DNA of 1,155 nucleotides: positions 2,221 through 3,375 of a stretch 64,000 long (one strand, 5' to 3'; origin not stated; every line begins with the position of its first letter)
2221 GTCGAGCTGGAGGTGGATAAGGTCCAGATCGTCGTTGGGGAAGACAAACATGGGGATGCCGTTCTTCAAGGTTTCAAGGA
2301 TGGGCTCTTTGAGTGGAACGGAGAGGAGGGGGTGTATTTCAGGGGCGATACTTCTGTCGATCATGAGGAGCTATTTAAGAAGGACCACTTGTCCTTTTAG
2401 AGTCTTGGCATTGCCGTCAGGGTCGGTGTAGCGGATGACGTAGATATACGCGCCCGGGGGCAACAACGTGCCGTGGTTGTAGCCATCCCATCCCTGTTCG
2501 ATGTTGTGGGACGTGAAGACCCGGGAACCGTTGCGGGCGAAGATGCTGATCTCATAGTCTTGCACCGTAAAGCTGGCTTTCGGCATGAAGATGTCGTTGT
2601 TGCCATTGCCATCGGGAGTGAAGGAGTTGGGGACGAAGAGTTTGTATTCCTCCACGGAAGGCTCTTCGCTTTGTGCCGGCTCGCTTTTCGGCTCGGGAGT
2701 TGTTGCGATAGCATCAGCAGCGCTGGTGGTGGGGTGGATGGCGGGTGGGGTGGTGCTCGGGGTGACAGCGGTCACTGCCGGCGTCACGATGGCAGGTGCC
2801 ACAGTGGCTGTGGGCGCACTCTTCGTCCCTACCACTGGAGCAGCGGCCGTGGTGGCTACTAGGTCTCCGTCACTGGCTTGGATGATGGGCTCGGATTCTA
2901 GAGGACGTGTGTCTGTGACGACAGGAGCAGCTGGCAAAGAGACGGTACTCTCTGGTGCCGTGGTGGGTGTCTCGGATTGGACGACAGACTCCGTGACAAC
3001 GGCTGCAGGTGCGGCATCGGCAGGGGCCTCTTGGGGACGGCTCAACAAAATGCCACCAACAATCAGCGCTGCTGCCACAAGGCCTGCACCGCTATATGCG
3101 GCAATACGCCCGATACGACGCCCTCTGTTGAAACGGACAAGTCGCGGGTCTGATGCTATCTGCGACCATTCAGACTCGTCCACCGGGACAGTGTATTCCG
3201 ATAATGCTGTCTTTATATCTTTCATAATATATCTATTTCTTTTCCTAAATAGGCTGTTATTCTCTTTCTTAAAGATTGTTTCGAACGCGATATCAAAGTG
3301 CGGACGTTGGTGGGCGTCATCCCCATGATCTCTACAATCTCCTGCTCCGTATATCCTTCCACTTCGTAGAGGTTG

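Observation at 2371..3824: ECF sigma factor translationally coupled to a membrane protein whose only folded extracytoplasmic module is a T9SS type-B sorting domain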

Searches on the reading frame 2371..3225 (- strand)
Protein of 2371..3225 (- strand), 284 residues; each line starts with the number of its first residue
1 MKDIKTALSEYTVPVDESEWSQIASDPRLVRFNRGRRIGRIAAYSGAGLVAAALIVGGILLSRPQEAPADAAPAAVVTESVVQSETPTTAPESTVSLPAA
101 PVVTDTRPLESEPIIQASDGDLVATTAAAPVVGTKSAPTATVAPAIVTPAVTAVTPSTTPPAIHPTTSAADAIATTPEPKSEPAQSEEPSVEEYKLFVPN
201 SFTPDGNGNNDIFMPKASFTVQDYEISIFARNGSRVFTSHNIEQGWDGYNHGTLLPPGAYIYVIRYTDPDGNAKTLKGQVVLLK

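Call 3: search_protein_families(library=pfam, proteins=[window:2371-3225:-], max_evalue=0.1)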
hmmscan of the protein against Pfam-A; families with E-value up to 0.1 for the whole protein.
window:2371-3225:- (284 aa): 1 family
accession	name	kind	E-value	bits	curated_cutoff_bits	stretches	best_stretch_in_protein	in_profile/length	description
PF13585.12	CHU_C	-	1.6e-15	57.4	27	1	197-278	2-82/86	CHU_C Type IX secretion signal domain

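Call 4: search_protein_families(library=ncbifam, proteins=[window:2371-3225:-], max_evalue=0.1)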
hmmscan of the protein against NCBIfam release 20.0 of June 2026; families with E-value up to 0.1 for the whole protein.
window:2371-3225:- (284 aa): 2 families
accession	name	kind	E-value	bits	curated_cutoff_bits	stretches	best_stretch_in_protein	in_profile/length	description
TIGR04131.1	Bac_Flav_CTERM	domain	2.4e-13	50.1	35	1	198-282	3-83/85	T9SS type B sorting domain-containing protein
NF033761.1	gliding_GltJ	equivalog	0.0047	16.1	450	1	36-188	368-519/671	adventurous gliding motility protein GltJ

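Call 5: find_homologous_proteins(query=window:2371-3225:-, max_evalue=0.001)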
Query window:2371-3225:- (284 aa): 9 proteins with E <= 0.001 among 8000 candidates.
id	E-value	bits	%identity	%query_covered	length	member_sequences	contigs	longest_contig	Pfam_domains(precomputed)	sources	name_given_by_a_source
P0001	1.6e-176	603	100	100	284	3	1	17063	PF13585.13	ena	-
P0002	1.4e-129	449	74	100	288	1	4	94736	PF13585.13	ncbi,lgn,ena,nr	ncbi:MAG: gliding motility-associated C-terminal domain-containing protein [Bacteroidales bacterium]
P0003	3.3e-75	271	49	100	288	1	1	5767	PF13585.13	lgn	-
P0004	6.8e-75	270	52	100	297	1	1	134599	PF13585.13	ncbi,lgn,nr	ncbi:MAG: gliding motility-associated C-terminal domain-containing protein [Bacteroidales bacterium]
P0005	3.0e-74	268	48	100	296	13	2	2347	PF13585.13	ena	-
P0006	5.3e-74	267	52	100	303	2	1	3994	PF13585.13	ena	-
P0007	4.5e-73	264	50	100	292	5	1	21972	PF13585.13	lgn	-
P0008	1.4e-70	256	48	100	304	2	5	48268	PF13585.13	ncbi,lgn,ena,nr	ncbi:MAG: gliding motility-associated C-terminal domain-containing protein [Bacteroidales bacterium]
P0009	1.5e-51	194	45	82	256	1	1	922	PF13585.13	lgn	-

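Call 10: find_encoding_contigs(protein=P0004, flank=6000, max_places=3)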
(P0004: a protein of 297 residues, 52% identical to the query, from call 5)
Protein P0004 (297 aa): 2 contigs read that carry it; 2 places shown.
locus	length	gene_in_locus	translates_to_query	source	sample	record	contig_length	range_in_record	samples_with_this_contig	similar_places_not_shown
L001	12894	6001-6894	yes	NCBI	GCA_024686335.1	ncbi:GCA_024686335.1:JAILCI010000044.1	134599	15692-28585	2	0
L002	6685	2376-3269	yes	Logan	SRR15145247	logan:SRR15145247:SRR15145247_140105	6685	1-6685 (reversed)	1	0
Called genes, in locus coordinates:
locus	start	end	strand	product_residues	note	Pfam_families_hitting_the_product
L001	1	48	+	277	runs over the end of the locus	-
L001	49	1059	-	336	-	PF01032:FecCD, PF00950:ABC-3 (weak)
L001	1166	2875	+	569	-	PF14371:DUF4412 (weak), PF22252:PNGase_F-II_N, PF09112:N-glycanase_N, PF09113:N-glycanase_C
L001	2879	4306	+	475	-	PF01743:PolyA_pol, PF12627:PolyA_pol_RNAbd, PF01966:HD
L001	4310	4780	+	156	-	PF14129:DUF4296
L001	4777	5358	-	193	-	PF02245:Pur_DNA_glyco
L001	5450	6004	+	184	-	PF04542:Sigma70_r2, PF08281:Sigma70_r4_2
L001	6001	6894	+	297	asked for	PF13585:CHU_C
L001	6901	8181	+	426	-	PF05193:Peptidase_M16_C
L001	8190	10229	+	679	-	PF00041:fn3 (faint), PF13585:CHU_C (weak)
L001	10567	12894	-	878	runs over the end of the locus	PF22666:Glyco_hydro_2_N2, PF00703:Glyco_hydro_2, PF17786:Mannosidase_ig, PF17753:Ig_mannosidase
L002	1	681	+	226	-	?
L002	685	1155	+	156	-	PF14129:DUF4296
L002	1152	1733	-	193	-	PF02245:Pur_DNA_glyco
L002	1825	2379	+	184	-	PF04542:Sigma70_r2, PF08281:Sigma70_r4_2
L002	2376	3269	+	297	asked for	PF13585:CHU_C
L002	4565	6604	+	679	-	PF00041:fn3 (faint), PF13585:CHU_C (weak)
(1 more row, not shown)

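Call 15: find_related_loci(query=A1, collection=genome_contigs, flank=8000)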
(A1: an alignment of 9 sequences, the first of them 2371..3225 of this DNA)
Query A1 (284 aa) in genome_contigs; peptide patterns used: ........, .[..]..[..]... (x = any residue, [..] = any of these).
205 stretches matched a pattern; 161 encode a relative of the query (tblastn E <= 1e-3); the best 80 are kept; 79 distinct loci.
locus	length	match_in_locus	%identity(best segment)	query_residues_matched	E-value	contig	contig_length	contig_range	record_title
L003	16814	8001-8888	48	1-284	1e-79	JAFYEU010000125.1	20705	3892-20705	MAG: Bacteroidales bacterium isolate RGIG7025 Sheep_Rumen.Co__c3817318, whole genome shotgun sequence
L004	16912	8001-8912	48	1-284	5e-78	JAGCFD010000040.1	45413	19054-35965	MAG: Bacteroidales bacterium isolate RGIG9735 Yak_Omasum-3__c923864, whole genome shotgun sequence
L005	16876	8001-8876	49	1-284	1e-75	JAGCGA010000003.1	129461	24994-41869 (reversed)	MAG: Bacteroidales bacterium isolate RGIG9758 Yak_Omasum-4__c19135, whole genome shotgun sequence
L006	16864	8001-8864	74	1-284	9e-111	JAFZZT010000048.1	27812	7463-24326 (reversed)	MAG: Bacteroidales bacterium isolate RGIG8246 Water_buffalos_Rumen-5__c2299375, whole genome shotgun sequence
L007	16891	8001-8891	52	1-284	3e-73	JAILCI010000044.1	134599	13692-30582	MAG: Bacteroidales bacterium isolate RUI581 k141_15816818_flag=0_multi=64.9952_len=134599, whole genome shotgun sequence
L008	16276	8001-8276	47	192-284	1e-24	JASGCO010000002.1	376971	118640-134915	MAG: Sediminibacterium sp. isolate MAG03 NODE_3_length_376971_cov_21.836388, whole genome shotgun sequence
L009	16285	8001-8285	47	192-284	9e-22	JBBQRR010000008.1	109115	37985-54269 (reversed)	MAG: Bacteroidia bacterium isolate Co_metawrap_1701 Cmw_1701_k141_2455152_length_109115_cov_11.9992, whole genome shotgu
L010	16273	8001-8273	45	193-283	6e-21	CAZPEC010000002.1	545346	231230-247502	MAG TPA_asm: uncultured Akkermansia sp. isolate SRP290908_co2_203 genome assembly, contig: NODE_4_length_545346_cov_18.0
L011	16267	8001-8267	43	195-284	2e-19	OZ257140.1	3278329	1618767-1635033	MAG: Bacteroidia bacterium isolate 69925edc-231f-44ad-80cb-a2517d38b89c genome assembly, chromosome: 1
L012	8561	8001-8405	33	148-284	3e-19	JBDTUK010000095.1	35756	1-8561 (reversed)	MAG: Ferruginibacter sp. isolate cluster3_bin.42 NODE_3278_length_35756_cov_8.035013, whole genome shotgun sequence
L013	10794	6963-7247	42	193-284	4e-19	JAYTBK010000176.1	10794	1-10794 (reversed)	MAG: Bacteroidota bacterium isolate GFS_14245 GFS_14245_175, whole genome shotgun sequence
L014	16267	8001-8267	43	195-284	4e-19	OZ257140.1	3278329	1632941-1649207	MAG: Bacteroidia bacterium isolate 69925edc-231f-44ad-80cb-a2517d38b89c genome assembly, chromosome: 1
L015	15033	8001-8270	43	196-284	3e-19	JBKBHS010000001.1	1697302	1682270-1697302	MAG: Bacteroidia bacterium isolate 21I_069.bin.58 NODE_3_length_1697302_cov_67.833188, whole genome shotgun sequence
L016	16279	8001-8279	44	193-283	6e-19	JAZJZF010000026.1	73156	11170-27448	MAG: Bacteroidota bacterium isolate ADI_H2L1_1_122_18_3-bin013_1 ADIH2L11_B013_1_000000000023, whole genome shotgun sequ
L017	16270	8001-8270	42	195-284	4e-18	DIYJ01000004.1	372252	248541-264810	MAG TPA_asm: Flavobacteriales bacterium UBA6057 UBA6057_contig_38, whole genome shotgun sequence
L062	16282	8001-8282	39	195-284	2e-14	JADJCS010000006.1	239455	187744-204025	MAG: Flavobacteriales bacterium isolate Aved_18-Q3-R54-62_BATAC.626 tig00009484-10-2391140, whole genome shotgun sequenc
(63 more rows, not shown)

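Call 38: predict_structure(alignment_id=A4)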
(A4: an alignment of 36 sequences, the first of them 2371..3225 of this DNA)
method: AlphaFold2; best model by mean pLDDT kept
length: 284 residues; sequences in the alignment: 36
mean_pLDDT: 76.1   pTM: 0.39
mean pLDDT of the five models: 76.1, 74.3, 74.0, 72.9, 72.7
residues with pLDDT >= 90: 120; 70-90: 36; 50-70: 101; < 50: 27
segments of 3 or more residues with pLDDT < 50: 104-107, 115-123, 125-127
pLDDT, mean of each block of 10 residues (from residue 1): 73 85 93 93 89 92 75 57 57 53 52 50 49 56 58 55 55 57 62 89 92 96 98 98 97 97 98 98 96
secondary structure, 60 per line:
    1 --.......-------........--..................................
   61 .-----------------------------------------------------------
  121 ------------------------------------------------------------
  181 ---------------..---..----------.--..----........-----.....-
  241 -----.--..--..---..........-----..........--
elements in order: H3-9 H17-24 H27-61 E222-229 E235-239 E258-267 E273-282

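Call 41: fold_search(model_id=the predicted structure, library=pdb)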
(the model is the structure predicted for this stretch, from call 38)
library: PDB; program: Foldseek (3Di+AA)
matches with E <= 10: 1513; with E <= 0.001: 9
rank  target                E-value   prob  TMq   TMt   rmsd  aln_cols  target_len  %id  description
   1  5xyr                  2.8e-05  1.00  0.26  0.06   3.1        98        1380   21  Crystal structure of a serine protease from Streptococcus species (released 2018-08-08)
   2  7edd                  4.9e-05  1.00  0.26  0.06   3.1        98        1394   21  Crystal structure of a serine protease from Streptococcus pyogenes (released 2021-05-12)
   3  5xya                  1.0e-04  1.00  0.25  0.06   3.3        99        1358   20  Crystal structure of a serine protease from Streptococcus species (released 2018-08-08)
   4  5m11                  2.2e-04  1.00  0.22  0.10   6.3       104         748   12  Structural and functional probing of PorZ, an essential bacterial surface component of the type-IX secretion system of h (released 2016-11-09)
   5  7yzx_A                3.1e-04  1.00  0.23  0.08   5.4       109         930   19  ScpA from Streptococcus pyogenes, D783A mutant. (released 2022-08-31)
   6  3eif                  6.2e-04  1.00  0.25  0.08   5.1       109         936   19  1.9 angstrom crystal structure of the active form of the C5a peptidase from Streptococcus pyogenes (ScpA) (released 2009-02-24)
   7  5icu                  6.2e-04  1.00  0.23  0.56   4.4        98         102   14  The crystal structure of CopC from Methylosinus trichosporium OB3b (released 2016-04-06)
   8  1xf1_A                6.9e-04  1.00  0.23  0.08   6.3       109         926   20  Structure of C5a peptidase- a key virulence factor from Streptococcus (released 2005-11-22)
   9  7bj3                  9.7e-04  1.00  0.25  0.08   5.0       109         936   19  ScpA from Streptococcus pyogenes, S512A active site mutant (released 2021-05-12)
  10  8bty_A                1.3e-03  1.00  0.23  0.08   5.4       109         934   19  Structure of the active form of ScpB, the C5a-peptidase from Streptococcus agalactiae. (released 2023-11-15)
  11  5xxz_A                1.4e-03  1.00  0.24  0.05   6.5       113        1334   19  Crystal structure of a serine protease from Streptococcus species (released 2018-08-08)
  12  8pn3_A                1.9e-03  1.00  0.23  0.19   6.3       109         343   16  Crystal structure of the HC7-Glu200Ala mutant complexed to a tetraglycopeptide. (released 2024-03-06)
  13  8glk_D                2.1e-03  1.00  0.21  0.66   3.8        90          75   17  The Type 9 Secretion System dGldL peak II, NucA substrate bound complex (released 2024-01-31)
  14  8gl8_D                2.1e-03  1.00  0.17  0.48   5.0        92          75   18  The Type 9 Secretion System Extended Translocon - SprA-PorV-PPI-RemZ-SkpA-SprE complex (released 2024-01-31)
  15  4tn9_A                2.2e-03  1.00  0.19  0.50   5.4        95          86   17  Crystal structure of Clostridium histolyticum ColG collagenase polycystic kidney disease-like domain at 1.4 Angstrom r (released 2015-03-11)
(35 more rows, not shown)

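Call 45: find_homologous_proteins(query=A4, max_evalue=1e-10)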
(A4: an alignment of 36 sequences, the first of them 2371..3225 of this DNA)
Query A4 (36 sequences) (284 aa, profile of the alignment): 11 proteins with E <= 1e-10 among 8000 candidates.
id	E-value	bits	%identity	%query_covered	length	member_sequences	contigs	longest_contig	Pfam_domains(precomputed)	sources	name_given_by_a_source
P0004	2.2e-87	312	52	100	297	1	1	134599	PF13585.13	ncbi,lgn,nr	ncbi:MAG: gliding motility-associated C-terminal domain-containing protein [Bacteroidales bacterium]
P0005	1.8e-86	308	48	100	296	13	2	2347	PF13585.13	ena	-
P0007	2.0e-84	302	50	100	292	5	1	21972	PF13585.13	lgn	-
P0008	9.7e-84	300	48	100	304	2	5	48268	PF13585.13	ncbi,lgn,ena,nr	ncbi:MAG: gliding motility-associated C-terminal domain-containing protein [Bacteroidales bacterium]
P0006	2.0e-83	298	52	100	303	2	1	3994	PF13585.13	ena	-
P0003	2.2e-83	298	49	100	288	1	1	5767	PF13585.13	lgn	-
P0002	3.5e-83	298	74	100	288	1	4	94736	PF13585.13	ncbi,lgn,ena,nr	ncbi:MAG: gliding motility-associated C-terminal domain-containing protein [Bacteroidales bacterium]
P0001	3.2e-81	291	100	100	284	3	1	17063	PF13585.13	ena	-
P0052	2.3e-66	243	28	95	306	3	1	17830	PF13585.13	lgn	-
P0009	4.1e-57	212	45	82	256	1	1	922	PF13585.13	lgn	-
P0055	2.6e-17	81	33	23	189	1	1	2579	-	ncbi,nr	ncbi:MAG: hypothetical protein LBL18_04065, partial [Bacteroidales bacterium]|nr:hypothetical protei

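Call 49: search_protein_families(library=ncbifam, proteins=[L001:8190-10229:+, L062:4172-5359:+, L062:3533-4120:+], max_evalue=0.00001)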
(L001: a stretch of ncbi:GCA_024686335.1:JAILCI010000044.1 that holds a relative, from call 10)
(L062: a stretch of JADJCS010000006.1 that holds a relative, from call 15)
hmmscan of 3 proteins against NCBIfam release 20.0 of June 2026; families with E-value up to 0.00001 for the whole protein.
L001:8190-10229:+ (679 aa): 1 family
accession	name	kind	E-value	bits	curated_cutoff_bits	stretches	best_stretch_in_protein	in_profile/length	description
TIGR04131.1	Bac_Flav_CTERM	domain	1.7e-07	31.3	35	1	592-663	2-73/85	T9SS type B sorting domain-containing protein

L062:4172-5359:+ (395 aa): 1 family
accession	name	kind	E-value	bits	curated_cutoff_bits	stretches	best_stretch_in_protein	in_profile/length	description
TIGR04131.1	Bac_Flav_CTERM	domain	3.2e-09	36.8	35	1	309-393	3-83/85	T9SS type B sorting domain-containing protein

L062:3533-4120:+ (195 aa): 39 families (the best 25 are shown)
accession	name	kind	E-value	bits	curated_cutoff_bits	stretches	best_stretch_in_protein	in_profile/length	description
TIGR02937.1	sigma70-ECF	superfamily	8.2e-18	64.6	42.9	1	52-161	2-117/165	sigma-70 family RNA polymerase sigma factor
NF007225.0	PRK09643.1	equivalog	3.4e-17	62.8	190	1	33-159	9-135/204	RNA polymerase sigma factor SigM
NF008888.0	PRK11922.1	equivalog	7.8e-16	58.4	204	1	31-147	10-124/231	RNA polymerase sigma factor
TIGR02939.1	RpoE_Sigma70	equivalog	9.8e-15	55.1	236.15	1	36-156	5-125/190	RNA polymerase sigma factor RpoE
NF004113.0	PRK05602.1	equivalog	1.3e-14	54.4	208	1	30-161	24-156/211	RNA polymerase sigma factor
NF009171.0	PRK12518.1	equivalog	3.6e-14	53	208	1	35-152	11-129/191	RNA polymerase sigma factor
TIGR02985.1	Sig70_bacteroi1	subfamily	8e-14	52.2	126.4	1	54-159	4-115/162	RNA polymerase sigma-70 factor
NF009167.0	PRK12514.1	equivalog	1.1e-13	51.5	265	1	48-144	17-116/180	RNA polymerase sigma factor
NF007223.0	PRK09641.1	equivalog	1.2e-13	51.3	209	1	39-152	6-126/187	RNA polymerase sigma factor SigW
NF009186.0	PRK12534.1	equivalog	9.8e-13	48.3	267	1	40-146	14-121/187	RNA polymerase sigma factor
NF007216.0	PRK09638.1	equivalog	1.1e-12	48.1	194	1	36-161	3-129/180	RNA polymerase sigma factor SigY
NF006930.0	PRK09415.1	subfamily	2.3e-12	47.1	198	1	54-160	19-129/179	RNA polymerase factor sigma C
NF058625.1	sigma_PG0214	equivalog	4.6e-12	46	130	1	59-161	12-116/170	GFO_1088 family ECF-type sigma factor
NF009166.1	PRK12513.1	equivalog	6.1e-12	45.6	206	1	34-155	5-135/193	RNA polymerase sigma factor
NF008893.0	PRK11924.2-3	equivalog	9.5e-11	41.6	331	1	39-137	9-105/181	RNA polymerase sigma factor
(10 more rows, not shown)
